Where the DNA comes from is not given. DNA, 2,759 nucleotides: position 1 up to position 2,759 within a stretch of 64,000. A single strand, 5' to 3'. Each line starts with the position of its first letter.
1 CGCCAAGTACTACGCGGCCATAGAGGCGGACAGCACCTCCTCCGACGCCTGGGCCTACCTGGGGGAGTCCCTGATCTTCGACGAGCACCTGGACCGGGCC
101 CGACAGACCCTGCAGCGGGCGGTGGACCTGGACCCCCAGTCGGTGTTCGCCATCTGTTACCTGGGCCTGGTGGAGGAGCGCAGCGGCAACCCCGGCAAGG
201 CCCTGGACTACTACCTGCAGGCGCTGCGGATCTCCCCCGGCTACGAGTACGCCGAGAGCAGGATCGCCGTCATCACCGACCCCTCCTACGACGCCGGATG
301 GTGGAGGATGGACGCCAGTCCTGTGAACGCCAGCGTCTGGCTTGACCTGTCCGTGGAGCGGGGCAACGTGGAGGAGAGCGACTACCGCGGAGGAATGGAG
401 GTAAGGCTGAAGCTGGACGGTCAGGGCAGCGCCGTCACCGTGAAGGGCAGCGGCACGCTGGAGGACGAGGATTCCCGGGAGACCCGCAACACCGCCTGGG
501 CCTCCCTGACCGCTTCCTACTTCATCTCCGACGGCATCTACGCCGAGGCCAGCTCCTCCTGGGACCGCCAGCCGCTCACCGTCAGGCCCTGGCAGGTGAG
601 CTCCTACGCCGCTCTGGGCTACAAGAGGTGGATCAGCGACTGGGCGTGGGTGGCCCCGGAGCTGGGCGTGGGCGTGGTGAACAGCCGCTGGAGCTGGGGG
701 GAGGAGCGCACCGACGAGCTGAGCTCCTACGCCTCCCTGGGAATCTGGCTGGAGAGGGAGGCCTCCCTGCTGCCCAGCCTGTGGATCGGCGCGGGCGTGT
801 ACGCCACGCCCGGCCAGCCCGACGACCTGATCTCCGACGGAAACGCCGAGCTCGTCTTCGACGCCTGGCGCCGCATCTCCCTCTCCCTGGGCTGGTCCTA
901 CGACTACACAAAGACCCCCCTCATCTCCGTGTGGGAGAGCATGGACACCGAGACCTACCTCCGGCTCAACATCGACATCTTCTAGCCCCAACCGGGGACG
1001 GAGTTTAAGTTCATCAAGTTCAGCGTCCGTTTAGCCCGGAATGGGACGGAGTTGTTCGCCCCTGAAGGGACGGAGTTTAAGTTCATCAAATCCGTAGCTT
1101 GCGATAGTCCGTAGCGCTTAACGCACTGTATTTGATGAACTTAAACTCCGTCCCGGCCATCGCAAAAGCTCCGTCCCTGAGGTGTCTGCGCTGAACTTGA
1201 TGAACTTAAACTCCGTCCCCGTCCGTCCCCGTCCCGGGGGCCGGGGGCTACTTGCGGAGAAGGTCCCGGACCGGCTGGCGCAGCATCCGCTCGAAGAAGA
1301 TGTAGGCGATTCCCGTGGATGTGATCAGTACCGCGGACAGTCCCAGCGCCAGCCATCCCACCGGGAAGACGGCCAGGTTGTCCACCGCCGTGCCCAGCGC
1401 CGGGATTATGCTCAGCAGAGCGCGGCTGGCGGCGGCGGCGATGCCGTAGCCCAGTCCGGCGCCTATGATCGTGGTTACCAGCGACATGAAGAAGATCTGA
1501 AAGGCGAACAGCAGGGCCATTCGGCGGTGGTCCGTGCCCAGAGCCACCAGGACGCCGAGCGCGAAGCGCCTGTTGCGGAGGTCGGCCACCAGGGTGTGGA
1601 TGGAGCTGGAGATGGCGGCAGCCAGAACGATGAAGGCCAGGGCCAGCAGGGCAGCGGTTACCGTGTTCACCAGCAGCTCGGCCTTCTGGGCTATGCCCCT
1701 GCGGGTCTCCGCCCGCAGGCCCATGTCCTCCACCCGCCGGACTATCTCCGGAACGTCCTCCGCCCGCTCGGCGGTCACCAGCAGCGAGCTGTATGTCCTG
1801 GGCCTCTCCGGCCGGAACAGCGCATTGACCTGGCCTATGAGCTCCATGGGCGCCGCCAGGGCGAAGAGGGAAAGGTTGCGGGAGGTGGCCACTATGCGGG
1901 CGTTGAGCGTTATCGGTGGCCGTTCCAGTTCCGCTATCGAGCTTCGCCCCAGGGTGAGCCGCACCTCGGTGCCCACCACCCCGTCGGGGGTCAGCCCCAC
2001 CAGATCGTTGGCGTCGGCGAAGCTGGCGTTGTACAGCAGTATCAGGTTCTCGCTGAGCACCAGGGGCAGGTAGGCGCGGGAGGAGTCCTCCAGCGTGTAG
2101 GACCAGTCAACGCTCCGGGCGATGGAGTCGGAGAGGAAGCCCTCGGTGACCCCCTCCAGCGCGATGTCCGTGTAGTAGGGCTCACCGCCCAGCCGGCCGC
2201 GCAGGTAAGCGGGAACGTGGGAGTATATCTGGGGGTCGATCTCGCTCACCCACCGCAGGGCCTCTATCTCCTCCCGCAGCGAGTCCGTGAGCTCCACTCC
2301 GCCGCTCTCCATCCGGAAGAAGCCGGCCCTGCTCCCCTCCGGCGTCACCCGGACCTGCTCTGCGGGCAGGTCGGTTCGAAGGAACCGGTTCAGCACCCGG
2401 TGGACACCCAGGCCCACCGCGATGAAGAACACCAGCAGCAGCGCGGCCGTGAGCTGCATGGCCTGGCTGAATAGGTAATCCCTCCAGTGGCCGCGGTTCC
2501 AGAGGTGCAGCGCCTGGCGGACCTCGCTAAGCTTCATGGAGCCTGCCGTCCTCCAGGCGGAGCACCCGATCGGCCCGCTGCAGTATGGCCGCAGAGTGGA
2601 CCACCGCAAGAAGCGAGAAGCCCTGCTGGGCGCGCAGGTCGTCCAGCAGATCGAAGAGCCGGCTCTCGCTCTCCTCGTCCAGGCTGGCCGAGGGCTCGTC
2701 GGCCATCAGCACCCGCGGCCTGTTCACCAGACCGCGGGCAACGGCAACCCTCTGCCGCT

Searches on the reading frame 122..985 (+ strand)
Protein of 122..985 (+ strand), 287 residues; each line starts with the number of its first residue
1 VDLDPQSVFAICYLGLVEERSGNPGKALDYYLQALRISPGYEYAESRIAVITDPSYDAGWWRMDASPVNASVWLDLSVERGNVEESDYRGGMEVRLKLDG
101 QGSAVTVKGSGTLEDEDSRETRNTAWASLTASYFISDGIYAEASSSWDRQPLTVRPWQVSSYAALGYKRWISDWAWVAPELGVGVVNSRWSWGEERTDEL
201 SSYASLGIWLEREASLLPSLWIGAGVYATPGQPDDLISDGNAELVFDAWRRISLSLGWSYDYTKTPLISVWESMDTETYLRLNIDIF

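Call 67: search_protein_families(library=pfam, proteins=[window:122-985:+], max_evalue=0.001)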
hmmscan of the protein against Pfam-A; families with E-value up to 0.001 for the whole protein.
window:122-985:+ (287 aa): 3 families
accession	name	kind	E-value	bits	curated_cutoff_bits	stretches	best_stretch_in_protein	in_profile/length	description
PF04338.18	DUF481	-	2e-06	28.4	21.1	1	77-278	6-202/210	Protein of unknown function, DUF481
PF07719.23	TPR_2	-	4.6e-05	23.7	27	1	10-40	3-33/34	Tetratricopeptide repeat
PF00515.34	TPR_1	-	0.00042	20.4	27.8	1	10-41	3-34/34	Tetratricopeptide repeat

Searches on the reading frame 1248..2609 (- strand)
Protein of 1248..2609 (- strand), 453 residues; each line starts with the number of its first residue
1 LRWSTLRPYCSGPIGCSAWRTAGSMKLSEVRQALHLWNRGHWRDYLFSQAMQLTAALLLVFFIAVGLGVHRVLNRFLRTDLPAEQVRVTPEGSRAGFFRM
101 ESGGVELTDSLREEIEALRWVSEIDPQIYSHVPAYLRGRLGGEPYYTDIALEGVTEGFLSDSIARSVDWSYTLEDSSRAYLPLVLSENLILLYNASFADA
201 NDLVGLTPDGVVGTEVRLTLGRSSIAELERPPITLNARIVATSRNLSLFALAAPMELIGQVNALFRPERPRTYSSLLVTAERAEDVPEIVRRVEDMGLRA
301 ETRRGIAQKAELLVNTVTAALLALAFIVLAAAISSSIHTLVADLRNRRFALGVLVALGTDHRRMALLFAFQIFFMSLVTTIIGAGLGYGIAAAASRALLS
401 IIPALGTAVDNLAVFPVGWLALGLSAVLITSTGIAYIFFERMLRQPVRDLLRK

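Call 67: search_protein_families(library=pfam, proteins=[window:1248-2609:-], max_evalue=0.001)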
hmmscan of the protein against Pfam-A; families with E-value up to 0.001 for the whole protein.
window:1248-2609:- (453 aa): 1 family
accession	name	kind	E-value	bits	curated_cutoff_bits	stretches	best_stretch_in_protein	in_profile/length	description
PF02687.27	FtsX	-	3.8e-07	30.6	25.5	1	323-437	2-111/120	FtsX-like permease C-terminal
